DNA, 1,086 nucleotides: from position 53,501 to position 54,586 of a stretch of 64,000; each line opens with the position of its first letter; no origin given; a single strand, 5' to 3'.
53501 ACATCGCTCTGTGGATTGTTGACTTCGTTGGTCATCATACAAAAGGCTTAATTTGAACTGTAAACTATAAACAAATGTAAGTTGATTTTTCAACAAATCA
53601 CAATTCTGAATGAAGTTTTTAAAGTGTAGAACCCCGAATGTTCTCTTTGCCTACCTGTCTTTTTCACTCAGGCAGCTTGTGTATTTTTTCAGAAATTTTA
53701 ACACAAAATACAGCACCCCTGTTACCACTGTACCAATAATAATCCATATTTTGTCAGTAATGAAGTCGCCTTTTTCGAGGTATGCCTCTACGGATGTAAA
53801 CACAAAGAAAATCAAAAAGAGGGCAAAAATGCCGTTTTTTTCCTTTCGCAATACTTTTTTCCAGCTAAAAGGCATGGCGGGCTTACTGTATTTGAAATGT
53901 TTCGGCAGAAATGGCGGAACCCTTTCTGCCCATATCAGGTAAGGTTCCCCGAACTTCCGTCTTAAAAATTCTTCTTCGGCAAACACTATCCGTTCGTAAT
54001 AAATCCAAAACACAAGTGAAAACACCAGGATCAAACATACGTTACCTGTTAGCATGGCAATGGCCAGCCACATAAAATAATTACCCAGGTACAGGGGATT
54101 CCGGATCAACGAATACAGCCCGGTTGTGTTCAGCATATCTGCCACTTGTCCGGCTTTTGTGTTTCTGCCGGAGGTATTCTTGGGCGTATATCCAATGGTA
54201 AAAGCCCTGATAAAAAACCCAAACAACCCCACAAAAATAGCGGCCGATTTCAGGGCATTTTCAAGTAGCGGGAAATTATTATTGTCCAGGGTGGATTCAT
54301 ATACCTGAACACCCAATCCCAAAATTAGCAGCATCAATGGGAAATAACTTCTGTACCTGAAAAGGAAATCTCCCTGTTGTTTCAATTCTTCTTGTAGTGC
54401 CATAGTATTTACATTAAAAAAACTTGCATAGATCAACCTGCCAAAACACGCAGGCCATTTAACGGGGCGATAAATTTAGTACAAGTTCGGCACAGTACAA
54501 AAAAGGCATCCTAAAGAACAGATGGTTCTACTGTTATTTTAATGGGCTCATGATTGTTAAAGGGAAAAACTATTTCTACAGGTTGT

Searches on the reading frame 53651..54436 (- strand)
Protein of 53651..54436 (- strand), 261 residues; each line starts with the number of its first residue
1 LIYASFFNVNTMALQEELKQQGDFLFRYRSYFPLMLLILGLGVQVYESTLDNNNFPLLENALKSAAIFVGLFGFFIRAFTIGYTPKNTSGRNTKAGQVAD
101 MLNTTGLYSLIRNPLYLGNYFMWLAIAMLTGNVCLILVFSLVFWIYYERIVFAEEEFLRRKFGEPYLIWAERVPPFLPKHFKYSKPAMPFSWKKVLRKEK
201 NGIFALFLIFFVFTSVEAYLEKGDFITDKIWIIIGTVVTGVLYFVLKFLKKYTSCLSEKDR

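Call 69: search_protein_families(library=pfam, proteins=[window:53651-54436:-])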
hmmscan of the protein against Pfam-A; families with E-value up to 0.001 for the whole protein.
window:53651-54436:- (261 aa): 3 families
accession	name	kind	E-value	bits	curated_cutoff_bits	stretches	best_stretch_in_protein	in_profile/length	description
PF04191.18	PEMT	-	4.7e-11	43.5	25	1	97-164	37-104/105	Phospholipid methyltransferase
PF04140.19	ICMT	-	3.3e-05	24.7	24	1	101-157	34-92/95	Isoprenylcysteine carboxyl methyltransferase (ICMT) family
PF06966.17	DUF1295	-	5.4e-05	23.2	20.4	1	36-139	96-196/235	Protein of unknown function (DUF1295)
